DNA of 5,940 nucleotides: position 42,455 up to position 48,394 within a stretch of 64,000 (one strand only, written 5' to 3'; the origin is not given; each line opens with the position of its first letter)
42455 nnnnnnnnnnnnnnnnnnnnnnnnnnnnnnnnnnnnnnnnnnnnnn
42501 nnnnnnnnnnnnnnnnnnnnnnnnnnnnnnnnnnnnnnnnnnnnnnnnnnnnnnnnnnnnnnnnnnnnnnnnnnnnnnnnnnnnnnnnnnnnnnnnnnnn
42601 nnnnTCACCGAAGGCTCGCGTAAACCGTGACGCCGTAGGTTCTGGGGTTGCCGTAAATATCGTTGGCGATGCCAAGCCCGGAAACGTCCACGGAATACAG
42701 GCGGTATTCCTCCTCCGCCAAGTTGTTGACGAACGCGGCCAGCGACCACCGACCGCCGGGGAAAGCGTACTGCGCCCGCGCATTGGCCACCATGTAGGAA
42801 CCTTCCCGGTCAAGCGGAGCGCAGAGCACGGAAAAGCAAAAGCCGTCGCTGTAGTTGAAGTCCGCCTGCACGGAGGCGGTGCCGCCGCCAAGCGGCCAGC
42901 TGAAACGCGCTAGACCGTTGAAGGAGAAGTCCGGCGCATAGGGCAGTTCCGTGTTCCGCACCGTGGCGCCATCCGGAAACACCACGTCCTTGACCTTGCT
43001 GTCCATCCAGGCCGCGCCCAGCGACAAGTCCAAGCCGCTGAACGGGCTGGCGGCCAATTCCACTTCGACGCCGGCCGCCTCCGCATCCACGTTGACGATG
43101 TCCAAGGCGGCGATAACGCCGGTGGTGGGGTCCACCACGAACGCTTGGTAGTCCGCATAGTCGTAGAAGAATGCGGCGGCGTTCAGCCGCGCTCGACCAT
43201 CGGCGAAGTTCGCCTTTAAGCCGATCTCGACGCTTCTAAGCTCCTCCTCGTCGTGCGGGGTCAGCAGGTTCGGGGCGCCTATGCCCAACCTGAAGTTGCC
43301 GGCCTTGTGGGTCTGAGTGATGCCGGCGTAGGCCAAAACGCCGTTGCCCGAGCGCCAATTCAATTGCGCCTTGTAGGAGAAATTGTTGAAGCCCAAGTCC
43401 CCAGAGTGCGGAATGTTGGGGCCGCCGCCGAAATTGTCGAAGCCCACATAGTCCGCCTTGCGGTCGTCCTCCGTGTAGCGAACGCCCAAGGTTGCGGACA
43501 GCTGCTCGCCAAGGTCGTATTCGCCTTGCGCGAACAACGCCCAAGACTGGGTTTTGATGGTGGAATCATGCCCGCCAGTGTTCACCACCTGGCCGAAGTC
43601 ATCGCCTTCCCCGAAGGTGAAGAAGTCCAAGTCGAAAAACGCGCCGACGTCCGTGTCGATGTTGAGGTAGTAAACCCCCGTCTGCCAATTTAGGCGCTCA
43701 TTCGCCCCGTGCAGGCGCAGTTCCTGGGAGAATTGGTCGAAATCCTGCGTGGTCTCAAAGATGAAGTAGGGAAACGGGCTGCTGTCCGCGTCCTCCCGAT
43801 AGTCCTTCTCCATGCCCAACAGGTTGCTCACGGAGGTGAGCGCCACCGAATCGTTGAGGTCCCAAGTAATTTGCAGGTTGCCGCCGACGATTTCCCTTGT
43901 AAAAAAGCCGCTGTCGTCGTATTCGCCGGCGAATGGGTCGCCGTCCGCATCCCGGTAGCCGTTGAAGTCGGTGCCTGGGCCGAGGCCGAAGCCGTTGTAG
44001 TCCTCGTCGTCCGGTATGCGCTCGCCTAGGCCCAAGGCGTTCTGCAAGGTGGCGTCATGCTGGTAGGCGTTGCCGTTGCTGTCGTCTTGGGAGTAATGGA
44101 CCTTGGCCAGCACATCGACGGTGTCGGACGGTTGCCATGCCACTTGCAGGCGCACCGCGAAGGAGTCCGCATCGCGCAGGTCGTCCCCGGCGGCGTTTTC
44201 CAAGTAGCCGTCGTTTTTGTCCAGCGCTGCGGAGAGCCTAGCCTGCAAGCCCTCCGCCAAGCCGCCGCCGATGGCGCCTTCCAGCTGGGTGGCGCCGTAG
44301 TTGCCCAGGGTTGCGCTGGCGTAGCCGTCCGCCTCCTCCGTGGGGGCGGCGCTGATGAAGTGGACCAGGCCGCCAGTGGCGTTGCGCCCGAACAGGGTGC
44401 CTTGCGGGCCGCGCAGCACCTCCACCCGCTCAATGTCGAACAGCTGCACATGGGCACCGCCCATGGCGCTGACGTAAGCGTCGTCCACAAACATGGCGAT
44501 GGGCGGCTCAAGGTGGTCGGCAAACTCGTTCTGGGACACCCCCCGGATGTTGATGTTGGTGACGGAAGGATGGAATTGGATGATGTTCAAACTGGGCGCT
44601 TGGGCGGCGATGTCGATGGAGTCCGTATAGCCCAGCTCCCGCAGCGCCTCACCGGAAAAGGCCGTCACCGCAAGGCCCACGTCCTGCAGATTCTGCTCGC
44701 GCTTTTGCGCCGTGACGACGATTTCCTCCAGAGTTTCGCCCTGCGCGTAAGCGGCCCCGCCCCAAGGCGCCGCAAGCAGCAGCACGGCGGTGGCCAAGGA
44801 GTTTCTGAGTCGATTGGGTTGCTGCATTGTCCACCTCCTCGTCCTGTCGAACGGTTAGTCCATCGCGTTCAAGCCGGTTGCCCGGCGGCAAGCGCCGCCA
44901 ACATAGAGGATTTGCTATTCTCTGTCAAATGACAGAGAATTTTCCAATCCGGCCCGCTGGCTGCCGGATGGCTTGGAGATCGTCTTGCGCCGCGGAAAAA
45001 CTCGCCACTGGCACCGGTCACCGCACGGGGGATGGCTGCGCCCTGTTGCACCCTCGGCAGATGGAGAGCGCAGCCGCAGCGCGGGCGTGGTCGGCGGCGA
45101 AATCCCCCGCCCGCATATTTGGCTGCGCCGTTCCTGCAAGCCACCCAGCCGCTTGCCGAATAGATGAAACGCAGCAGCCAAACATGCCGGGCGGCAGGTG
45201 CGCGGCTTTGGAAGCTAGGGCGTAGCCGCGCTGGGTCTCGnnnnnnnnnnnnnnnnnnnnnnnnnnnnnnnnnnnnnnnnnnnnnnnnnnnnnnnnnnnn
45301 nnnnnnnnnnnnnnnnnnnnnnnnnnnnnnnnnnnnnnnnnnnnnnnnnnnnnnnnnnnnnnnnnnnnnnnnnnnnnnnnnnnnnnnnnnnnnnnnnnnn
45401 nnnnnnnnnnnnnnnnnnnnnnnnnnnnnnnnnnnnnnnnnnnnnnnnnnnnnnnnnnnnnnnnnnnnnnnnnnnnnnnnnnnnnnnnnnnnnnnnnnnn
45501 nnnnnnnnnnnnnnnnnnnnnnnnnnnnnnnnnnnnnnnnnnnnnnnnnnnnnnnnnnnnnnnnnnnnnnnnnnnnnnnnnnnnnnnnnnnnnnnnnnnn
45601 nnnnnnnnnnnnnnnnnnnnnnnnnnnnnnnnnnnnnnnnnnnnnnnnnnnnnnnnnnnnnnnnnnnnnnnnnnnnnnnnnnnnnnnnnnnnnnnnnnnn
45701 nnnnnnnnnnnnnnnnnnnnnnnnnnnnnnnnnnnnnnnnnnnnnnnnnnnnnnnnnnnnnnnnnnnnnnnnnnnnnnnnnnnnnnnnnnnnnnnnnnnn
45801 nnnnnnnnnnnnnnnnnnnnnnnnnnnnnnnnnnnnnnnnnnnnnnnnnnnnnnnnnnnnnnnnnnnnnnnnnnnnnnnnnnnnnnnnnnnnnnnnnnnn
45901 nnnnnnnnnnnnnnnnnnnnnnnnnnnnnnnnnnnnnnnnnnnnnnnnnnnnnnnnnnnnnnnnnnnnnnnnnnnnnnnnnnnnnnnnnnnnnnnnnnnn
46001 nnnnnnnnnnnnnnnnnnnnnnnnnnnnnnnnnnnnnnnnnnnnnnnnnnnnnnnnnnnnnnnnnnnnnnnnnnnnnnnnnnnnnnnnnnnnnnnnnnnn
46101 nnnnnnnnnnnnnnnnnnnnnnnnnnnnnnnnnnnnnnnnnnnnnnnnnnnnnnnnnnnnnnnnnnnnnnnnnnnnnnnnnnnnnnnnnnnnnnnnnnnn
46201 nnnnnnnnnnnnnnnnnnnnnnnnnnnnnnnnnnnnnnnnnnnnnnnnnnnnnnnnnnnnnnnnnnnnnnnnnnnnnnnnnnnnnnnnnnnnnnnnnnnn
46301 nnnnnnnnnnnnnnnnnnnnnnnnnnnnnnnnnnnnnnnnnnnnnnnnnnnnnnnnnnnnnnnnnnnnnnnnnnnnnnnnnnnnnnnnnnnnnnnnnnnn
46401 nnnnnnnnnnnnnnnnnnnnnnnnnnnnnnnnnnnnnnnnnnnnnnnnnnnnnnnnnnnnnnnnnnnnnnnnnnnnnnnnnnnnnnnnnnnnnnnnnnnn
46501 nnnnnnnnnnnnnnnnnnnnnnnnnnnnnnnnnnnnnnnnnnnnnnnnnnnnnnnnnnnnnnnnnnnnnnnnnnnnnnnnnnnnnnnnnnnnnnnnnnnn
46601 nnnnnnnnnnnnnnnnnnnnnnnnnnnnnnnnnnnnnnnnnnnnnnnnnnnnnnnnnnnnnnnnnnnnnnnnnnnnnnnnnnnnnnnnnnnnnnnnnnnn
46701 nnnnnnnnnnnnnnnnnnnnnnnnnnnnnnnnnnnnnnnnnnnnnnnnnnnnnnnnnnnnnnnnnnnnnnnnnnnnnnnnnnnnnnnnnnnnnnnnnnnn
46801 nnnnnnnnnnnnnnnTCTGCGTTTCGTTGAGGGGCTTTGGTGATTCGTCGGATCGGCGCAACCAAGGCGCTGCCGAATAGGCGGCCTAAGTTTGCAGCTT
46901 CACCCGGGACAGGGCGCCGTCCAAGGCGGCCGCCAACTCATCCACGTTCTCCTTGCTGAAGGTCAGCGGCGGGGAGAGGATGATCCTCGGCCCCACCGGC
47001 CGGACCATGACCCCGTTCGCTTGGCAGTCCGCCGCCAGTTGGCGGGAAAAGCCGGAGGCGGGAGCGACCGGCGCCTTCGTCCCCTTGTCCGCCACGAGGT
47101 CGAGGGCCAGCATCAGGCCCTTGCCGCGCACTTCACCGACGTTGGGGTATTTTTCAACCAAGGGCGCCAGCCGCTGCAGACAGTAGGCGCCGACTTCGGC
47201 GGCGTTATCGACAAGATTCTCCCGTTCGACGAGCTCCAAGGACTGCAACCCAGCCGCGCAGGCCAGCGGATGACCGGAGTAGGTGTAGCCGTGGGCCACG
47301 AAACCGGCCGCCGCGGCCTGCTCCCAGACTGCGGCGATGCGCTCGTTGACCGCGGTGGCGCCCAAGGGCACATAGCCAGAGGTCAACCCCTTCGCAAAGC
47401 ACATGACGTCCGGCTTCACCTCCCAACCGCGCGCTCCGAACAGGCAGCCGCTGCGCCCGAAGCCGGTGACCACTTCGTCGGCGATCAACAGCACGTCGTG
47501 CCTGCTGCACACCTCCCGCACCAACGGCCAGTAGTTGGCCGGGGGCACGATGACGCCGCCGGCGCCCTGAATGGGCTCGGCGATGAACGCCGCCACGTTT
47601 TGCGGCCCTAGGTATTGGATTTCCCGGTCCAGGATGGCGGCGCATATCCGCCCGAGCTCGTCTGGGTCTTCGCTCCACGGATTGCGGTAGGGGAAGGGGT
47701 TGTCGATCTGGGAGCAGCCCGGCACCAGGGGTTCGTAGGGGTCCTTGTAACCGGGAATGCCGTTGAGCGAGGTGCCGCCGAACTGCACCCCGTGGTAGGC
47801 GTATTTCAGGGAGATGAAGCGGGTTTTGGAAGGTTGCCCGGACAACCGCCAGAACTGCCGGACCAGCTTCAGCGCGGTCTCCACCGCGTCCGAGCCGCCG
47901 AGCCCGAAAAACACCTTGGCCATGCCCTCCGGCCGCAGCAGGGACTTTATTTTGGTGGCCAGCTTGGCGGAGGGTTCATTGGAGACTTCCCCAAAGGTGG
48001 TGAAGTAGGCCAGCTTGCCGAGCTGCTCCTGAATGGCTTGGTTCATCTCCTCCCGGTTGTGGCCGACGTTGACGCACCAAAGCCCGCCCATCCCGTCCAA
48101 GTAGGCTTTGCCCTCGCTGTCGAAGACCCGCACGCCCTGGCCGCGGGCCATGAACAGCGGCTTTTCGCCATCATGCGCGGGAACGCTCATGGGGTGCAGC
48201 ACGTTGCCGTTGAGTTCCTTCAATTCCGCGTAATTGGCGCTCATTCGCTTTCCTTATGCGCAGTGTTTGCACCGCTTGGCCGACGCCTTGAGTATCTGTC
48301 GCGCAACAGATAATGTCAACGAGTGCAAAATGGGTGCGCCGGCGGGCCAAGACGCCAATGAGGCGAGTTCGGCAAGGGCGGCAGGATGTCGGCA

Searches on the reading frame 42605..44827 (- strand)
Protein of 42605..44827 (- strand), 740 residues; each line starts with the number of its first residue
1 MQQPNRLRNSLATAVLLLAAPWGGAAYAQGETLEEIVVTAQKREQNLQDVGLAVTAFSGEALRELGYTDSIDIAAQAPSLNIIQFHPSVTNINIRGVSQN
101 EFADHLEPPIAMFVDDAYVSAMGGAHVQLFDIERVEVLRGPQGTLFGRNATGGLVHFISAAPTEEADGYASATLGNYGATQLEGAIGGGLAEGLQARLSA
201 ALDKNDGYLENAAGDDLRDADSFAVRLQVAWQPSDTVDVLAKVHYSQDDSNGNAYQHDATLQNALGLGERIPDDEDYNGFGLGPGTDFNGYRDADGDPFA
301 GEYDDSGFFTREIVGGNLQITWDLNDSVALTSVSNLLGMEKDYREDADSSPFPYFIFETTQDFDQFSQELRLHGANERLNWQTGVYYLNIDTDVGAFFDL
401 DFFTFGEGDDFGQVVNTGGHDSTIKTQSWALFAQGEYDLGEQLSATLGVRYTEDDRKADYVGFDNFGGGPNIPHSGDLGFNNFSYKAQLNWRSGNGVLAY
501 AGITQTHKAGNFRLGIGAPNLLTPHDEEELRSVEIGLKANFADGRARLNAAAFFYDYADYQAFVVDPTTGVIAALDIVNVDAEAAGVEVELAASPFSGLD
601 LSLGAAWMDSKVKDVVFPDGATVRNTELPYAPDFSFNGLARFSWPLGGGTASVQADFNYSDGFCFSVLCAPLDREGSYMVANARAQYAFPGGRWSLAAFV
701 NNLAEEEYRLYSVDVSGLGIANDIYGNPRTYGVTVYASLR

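Call 69: search_protein_families(library=pfam, proteins=[window:42605-44827:-], max_evalue=0.001)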
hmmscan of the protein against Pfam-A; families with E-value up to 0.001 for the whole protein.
window:42605-44827:- (740 aa): 2 families
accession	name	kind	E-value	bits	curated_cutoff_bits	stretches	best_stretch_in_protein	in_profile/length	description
PF00593.30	TonB_dep_Rec_b-barrel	-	4.7e-39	135.9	27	1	271-703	13-436/436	TonB dependent receptor-like, beta-barrel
PF07715.20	Plug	-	1.8e-14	54.6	23.9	1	47-153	2-106/107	TonB-dependent Receptor Plug Domain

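Call 70: search_protein_families(library=padloc, proteins=[window:42605-44827:-], max_evalue=0.001)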
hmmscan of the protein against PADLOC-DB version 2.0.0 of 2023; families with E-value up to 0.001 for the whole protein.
window:42605-44827:- (740 aa): 0 families

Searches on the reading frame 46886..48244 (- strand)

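Call 69: search_protein_families(library=pfam, proteins=[window:46886-48244:-], max_evalue=0.001)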
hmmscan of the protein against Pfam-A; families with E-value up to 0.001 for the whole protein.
window:46886-48244:- (452 aa): 1 family
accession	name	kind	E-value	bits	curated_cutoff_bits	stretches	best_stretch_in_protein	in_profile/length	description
PF00202.27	Aminotran_3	-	8.5e-100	334.7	30.5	1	27-444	8-402/403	Aminotransferase class-III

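Call 70: search_protein_families(library=padloc, proteins=[window:46886-48244:-], max_evalue=0.001)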
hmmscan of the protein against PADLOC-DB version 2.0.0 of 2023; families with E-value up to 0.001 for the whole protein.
window:46886-48244:- (452 aa): 0 families
